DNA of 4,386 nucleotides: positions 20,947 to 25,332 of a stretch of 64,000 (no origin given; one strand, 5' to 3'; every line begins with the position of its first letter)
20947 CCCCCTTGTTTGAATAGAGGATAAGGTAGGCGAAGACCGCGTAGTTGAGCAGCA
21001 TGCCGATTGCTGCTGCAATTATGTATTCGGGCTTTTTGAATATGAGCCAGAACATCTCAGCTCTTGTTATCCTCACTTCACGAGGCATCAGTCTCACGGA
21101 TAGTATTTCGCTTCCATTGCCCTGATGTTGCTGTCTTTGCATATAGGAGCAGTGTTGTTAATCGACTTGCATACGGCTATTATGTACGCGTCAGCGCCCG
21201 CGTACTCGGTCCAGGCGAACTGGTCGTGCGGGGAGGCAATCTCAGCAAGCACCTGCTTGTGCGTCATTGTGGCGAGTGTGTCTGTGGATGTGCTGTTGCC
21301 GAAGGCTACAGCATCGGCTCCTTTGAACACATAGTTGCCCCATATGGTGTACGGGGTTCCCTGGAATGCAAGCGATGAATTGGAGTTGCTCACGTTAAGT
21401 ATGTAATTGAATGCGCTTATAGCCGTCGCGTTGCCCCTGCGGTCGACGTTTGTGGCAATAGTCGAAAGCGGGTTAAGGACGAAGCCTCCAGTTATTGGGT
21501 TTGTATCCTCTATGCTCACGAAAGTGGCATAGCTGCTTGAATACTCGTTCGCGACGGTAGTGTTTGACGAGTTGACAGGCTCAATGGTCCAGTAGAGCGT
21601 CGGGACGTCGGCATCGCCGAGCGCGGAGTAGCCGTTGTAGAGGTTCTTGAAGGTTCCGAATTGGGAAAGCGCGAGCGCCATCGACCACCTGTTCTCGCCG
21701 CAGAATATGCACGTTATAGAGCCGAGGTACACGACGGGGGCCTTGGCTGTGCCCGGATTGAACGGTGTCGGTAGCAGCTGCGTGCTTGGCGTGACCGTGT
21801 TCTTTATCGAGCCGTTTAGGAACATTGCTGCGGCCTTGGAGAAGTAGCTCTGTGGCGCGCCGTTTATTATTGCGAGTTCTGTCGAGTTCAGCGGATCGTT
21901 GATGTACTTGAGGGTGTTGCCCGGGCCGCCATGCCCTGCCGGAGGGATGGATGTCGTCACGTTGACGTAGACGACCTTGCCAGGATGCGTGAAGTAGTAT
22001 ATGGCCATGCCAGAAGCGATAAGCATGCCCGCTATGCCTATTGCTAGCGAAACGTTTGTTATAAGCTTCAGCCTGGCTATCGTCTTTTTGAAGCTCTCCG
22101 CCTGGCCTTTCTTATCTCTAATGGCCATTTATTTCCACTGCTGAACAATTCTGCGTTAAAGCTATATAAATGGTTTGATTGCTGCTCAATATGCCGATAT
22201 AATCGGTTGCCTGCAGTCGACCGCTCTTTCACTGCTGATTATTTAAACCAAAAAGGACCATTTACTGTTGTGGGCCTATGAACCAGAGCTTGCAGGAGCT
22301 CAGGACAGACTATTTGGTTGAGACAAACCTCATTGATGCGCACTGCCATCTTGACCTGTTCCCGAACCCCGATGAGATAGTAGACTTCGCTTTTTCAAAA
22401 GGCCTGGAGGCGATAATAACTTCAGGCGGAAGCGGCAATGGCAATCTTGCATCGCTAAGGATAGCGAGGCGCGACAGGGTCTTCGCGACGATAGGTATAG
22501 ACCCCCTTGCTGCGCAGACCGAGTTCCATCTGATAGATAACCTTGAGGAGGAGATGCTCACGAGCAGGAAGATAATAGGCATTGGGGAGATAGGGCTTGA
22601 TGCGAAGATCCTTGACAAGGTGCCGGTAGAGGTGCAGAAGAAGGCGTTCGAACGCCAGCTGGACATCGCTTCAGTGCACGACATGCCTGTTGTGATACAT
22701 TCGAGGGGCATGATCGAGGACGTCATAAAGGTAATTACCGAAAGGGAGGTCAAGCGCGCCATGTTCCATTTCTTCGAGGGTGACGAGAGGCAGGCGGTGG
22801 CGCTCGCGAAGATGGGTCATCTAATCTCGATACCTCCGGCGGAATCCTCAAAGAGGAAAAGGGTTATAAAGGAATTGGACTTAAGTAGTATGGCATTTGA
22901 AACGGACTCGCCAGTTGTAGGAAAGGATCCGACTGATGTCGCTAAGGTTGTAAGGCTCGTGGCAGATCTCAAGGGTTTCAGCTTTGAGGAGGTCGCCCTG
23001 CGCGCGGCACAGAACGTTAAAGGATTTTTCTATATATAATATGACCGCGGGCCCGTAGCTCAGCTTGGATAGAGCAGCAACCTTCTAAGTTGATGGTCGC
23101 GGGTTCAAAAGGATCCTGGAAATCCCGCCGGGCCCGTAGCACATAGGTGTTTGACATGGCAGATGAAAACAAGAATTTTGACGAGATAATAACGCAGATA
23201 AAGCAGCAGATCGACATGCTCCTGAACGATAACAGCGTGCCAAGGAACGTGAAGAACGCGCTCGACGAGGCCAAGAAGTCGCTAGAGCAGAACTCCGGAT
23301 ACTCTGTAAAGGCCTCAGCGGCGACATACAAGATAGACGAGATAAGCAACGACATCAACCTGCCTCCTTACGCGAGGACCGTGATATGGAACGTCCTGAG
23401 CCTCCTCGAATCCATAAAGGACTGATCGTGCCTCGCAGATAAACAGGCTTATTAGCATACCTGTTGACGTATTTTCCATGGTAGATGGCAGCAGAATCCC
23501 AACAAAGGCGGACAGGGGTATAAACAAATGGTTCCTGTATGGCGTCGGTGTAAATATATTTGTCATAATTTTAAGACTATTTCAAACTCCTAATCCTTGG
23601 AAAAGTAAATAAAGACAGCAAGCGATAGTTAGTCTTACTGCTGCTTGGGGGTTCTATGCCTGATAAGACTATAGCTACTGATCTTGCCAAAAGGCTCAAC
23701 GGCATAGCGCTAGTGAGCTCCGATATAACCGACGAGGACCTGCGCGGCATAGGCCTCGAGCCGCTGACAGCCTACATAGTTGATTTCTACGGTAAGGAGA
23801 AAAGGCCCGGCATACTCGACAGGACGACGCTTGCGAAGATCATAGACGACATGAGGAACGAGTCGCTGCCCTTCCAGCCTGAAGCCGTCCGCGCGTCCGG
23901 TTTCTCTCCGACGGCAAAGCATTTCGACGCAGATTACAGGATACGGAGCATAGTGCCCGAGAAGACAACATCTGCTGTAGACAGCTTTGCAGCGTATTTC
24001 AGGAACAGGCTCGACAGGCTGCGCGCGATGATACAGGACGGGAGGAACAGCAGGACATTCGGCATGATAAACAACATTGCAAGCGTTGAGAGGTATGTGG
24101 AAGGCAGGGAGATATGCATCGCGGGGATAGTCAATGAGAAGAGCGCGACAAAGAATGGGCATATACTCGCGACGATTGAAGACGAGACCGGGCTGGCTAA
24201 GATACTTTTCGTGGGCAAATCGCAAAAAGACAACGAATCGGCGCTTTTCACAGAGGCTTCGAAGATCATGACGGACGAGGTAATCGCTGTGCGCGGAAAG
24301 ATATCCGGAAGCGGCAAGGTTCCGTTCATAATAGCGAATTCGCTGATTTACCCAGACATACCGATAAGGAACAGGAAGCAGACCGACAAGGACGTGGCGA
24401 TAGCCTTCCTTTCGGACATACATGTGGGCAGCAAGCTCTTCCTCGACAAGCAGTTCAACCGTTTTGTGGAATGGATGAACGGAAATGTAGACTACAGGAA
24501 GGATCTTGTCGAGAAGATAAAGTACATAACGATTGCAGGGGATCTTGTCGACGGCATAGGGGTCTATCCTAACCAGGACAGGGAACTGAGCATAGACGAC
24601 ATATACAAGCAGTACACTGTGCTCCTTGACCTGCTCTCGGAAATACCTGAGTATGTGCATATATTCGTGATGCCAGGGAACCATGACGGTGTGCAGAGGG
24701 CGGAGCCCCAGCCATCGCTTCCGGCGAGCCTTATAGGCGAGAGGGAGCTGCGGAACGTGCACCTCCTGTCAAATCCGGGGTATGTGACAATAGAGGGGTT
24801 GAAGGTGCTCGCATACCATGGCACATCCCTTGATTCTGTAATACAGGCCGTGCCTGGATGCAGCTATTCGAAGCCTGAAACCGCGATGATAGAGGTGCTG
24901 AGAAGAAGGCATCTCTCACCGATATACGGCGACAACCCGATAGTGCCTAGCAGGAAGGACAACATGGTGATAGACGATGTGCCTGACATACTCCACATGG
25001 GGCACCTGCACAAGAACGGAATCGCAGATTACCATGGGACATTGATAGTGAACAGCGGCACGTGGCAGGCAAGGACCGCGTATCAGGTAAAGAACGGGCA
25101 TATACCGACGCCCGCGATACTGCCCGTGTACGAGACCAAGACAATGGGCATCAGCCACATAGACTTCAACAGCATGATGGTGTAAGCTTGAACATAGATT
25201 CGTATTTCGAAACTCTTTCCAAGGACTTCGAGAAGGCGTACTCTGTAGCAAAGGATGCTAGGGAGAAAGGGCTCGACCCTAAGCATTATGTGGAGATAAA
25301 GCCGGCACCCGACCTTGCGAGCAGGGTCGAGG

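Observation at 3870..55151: Four dispersed paralogs of a pilin-like (class III signal peptide) LamG protein within 51 kb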

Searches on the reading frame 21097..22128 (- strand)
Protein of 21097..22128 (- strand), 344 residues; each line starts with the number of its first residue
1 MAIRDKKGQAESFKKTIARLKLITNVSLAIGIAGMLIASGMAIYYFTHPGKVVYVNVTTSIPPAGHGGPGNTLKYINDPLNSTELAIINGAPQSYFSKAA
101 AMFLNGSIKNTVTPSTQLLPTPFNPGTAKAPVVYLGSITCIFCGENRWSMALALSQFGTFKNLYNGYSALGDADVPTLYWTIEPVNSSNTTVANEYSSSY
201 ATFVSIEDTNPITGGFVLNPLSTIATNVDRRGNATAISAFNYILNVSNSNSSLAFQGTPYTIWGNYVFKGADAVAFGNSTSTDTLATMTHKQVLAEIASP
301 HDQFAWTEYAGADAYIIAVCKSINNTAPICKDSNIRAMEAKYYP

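Call 17: search_protein_families(library=pfam, proteins=[window:21097-22128:-], max_evalue=0.001)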
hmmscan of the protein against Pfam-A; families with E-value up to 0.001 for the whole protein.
window:21097-22128:- (344 aa): 1 family
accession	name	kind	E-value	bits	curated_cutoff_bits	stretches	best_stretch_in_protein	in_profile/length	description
PF06053.17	DUF929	-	2.6e-07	30.9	24.6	1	128-302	14-188/205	Domain of unknown function (DUF929)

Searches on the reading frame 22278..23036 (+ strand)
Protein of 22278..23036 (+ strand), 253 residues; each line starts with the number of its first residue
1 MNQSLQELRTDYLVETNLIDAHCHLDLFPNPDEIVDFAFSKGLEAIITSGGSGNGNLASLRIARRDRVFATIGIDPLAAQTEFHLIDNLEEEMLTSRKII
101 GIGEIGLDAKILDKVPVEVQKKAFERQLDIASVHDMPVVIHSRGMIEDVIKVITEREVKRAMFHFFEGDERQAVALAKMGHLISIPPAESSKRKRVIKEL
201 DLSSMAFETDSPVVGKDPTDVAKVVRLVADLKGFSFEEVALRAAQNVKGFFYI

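Call 17: search_protein_families(library=pfam, proteins=[window:22278-23036:+], max_evalue=0.001)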
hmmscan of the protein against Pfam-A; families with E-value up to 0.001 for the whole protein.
window:22278-23036:+ (253 aa): 1 family
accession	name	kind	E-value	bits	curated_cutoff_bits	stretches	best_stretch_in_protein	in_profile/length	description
PF01026.27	TatD_DNase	-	4.6e-46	157.7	27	1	19-251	1-252/253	TatD related DNase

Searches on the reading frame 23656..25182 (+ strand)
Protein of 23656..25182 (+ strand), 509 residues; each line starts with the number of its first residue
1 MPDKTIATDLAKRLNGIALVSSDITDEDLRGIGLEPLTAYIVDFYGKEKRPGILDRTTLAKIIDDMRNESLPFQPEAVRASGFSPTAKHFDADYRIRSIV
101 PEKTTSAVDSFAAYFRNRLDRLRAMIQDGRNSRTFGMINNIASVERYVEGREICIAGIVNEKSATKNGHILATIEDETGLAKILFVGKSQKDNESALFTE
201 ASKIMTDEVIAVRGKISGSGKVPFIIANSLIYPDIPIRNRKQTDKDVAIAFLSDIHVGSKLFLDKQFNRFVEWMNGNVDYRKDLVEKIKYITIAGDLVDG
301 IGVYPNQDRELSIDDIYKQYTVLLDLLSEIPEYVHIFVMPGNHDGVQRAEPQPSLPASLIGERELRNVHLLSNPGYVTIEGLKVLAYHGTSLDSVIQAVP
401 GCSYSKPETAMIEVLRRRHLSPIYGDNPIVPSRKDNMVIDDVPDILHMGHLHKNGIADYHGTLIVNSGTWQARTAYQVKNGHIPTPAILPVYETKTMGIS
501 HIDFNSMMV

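Call 17: search_protein_families(library=pfam, proteins=[window:23656-25182:+], max_evalue=0.001)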
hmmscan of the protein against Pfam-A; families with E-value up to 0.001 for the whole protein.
window:23656-25182:+ (509 aa): 4 families
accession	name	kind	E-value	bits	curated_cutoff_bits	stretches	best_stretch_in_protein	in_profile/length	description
PF04042.21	DNA_pol_E_B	-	3.1e-14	53.3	29.1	1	249-450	1-203/210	DNA polymerase alpha/epsilon subunit B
PF00149.33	Metallophos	-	1.7e-11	45.3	21.5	1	249-463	3-169/191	Calcineurin-like phosphoesterase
PF12850.12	Metallophos_2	-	3.4e-07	30.8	27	1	249-474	3-139/154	Calcineurin-like phosphoesterase superfamily domain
PF01336.31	tRNA_anti-codon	-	6.3e-06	26.5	27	1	154-229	2-71/75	OB-fold nucleic acid binding domain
